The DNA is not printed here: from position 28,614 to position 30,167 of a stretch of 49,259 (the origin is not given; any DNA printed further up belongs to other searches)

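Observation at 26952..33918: Importer-type MalF/MalG permeases in one operon with an HlyD-like membrane-fusion protein, an SBP and a dedicated two-component system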

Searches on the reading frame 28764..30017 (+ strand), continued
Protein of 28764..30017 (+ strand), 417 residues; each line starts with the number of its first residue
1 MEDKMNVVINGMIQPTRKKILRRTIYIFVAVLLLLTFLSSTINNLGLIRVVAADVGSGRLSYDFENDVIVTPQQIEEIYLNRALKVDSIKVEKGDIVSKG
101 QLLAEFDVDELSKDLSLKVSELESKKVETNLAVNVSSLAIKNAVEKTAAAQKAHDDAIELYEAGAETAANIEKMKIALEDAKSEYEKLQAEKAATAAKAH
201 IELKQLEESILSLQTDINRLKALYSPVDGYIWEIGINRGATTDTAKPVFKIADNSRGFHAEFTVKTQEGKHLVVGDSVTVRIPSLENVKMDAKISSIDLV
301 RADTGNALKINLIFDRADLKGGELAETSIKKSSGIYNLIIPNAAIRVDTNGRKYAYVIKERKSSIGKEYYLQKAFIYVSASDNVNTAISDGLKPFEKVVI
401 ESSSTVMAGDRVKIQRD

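Call 26: search_solved_structures(query=A1, max_evalue=0.1)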
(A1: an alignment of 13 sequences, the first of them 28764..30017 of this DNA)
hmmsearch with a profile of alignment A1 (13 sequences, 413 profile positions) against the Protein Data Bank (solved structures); distinct sequences matched with E-value up to 0.1: 17.
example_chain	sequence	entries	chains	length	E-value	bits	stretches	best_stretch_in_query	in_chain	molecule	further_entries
4tko_B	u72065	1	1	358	9.7e-11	44.3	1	150-300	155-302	EmrA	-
4dk0_A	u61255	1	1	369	3.3e-10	42.6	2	48-140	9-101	Putative MacA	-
6vej_P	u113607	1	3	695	1.2e-09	40.7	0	199-340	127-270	Probable Resistance-Nodulation-Cell Division (RND) efflux membrane fusion protein,Probable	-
4dk1_A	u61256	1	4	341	2e-08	36.7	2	180-299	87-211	Putative MacA, Multidrug resistance protein mexA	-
4kks_A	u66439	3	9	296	6.6e-08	35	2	219-354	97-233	Membrane fusion protein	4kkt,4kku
3lnn_A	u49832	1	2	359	1.2e-07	34.2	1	161-351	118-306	Membrane fusion protein (MFP) heavy metal cation efflux ZneB (CzcB-like)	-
4l8j_A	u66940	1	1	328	2.6e-07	33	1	173-409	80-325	Putative efflux transporter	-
20yy_D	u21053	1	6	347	1.6e-05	27.1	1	212-363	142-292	Multidrug efflux RND transporter periplasmic adaptor subunit MexJ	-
8zal_A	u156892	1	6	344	6.5e-05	25.1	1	68-277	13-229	Multidrug export protein EmrA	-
8zar_A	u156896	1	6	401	7.6e-05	24.9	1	66-277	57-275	Multidrug export protein EmrA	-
5nik_D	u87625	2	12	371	0.00014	24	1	12-180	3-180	Macrolide export protein MacA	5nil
9qgy_G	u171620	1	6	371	0.00042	22.5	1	12-163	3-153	Macrolide export protein MacA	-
3fpp_A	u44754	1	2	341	0.0021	20.2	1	76-163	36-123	Macrolide-specific efflux protein macA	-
6spf_d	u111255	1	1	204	0.01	17.9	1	219-344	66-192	30S ribosomal protein S4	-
6spc_d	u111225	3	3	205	0.01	17.9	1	219-344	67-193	30S ribosomal protein S4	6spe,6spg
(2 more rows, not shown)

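Call 36: predict_structure(alignment_id=A1)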
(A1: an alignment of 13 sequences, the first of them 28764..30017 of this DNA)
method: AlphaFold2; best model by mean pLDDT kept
length: 417 residues; sequences in the alignment: 13
mean_pLDDT: 85.4   pTM: 0.52
mean pLDDT of the five models: 85.4, 83.5, 77.9, 73.1, 69.3
residues with pLDDT >= 90: 196; 70-90: 188; 50-70: 19; < 50: 14
segments of 3 or more residues with pLDDT < 50: 1-14
pLDDT, mean of each block of 10 residues (from residue 1): 35 52 79 74 67 82 85 90 92 92 94 95 94 93 95 94 90 94 95 93 96 94 92 90 88 85 84 88 88 92 85 84 87 80 89 90 79 89 83 83 83 73
secondary structure, 60 per line:
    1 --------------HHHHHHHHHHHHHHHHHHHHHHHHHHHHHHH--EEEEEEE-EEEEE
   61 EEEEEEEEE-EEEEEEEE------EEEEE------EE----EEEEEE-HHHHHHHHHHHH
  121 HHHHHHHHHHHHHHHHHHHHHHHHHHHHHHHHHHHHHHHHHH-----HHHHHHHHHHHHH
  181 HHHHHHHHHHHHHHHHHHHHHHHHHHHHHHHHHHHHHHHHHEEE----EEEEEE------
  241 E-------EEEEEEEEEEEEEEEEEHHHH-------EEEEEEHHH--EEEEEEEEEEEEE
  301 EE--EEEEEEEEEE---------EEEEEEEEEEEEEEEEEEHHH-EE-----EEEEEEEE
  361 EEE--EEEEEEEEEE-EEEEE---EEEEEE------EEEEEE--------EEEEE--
elements in order: H15-45 E48-54 E56-69 E71-78 E85-89 E102-107 H109-162 H168-221 E222-224 E229-234 E249-265 H266-269 E277-282 E288-302 E305-314 E324-341 E353-363 E366-375 E377-381 E385-390 E397-402 E411-415

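Call 40: fold_search(model_id=the predicted structure, library=pdb)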
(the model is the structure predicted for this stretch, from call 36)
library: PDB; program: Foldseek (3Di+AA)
matches with E <= 10: 929; with E <= 0.001: 73
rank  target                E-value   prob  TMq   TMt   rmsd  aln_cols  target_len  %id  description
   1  9a2v_MODEL_1_A        1.8e-19  1.00  0.44  0.46  10.9       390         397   14  Model of E. coli AcrA by in-cell photo-crosslinking MS and deep learning (released 2023-02-24)
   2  9qgy_G                4.9e-19  1.00  0.42  0.49  10.2       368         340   15  Structure of the YbjP lipoprotein bound to the MacAB-TolC tripartite efflux pump (released 2026-03-25)
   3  9j3d_D                4.9e-19  1.00  0.38  0.45  13.8       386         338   16  Cryo-EM structure of TMexCD1-TOprJ1 (released 2025-08-13)
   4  9tg4_G                1.5e-18  1.00  0.38  0.44  14.3       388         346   15  Structure of the YbjP lipoprotein bound to the AcrABZ-TolC efflux pump (released 2026-04-08)
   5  9tg4_E                5.5e-18  1.00  0.38  0.43  13.4       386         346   14  Structure of the YbjP lipoprotein bound to the AcrABZ-TolC efflux pump (released 2026-04-08)
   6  9tg4_F                6.1e-18  1.00  0.36  0.42  13.8       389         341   14  Structure of the YbjP lipoprotein bound to the AcrABZ-TolC efflux pump (released 2026-04-08)
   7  6ta5_D                8.0e-18  1.00  0.38  0.43  16.6       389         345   13  OprM-MexA complex from the MexAB-OprM Pseudomonas aeruginosa whole assembly reconstituted in nanodiscs (released 2020-09-16)
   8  6iok_L                9.4e-18  1.00  0.38  0.45  16.4       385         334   13  Cryo-EM structure of multidrug efflux pump MexAB-OprM (0 degree state) (released 2019-04-03)
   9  3lnn_A                1.7e-17  1.00  0.43  0.51  14.0       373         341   17  Crystal structure of ZneB from Cupriavidus metallidurans (released 2010-06-30)
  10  9v53_A1               1.9e-17  1.00  0.38  0.44  12.3       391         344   15  Structure of TolC, YbjP, and AcrABZ complex (released 2025-11-05)
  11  9tg4_D                2.0e-17  1.00  0.33  0.38  15.6       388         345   15  Structure of the YbjP lipoprotein bound to the AcrABZ-TolC efflux pump (released 2026-04-08)
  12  5nik_D                3.3e-17  1.00  0.44  0.52   9.3       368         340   16  Structure of the MacAB-TolC ABC-type tripartite multidrug efflux pump (released 2017-05-24)
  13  9tg4_H                5.3e-17  1.00  0.33  0.39  15.5       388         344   15  Structure of the YbjP lipoprotein bound to the AcrABZ-TolC efflux pump (released 2026-04-08)
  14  6iol_L                6.3e-17  1.00  0.38  0.45  16.4       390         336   13  Cryo-EM structure of multidrug efflux pump MexAB-OprM (60 degree state) (released 2019-04-03)
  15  4dk0                  7.3e-17  1.00  0.43  0.53   9.0       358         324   22  Crystal structure of MacA from Actinobacillus actinomycetemcomitans (released 2012-03-07)
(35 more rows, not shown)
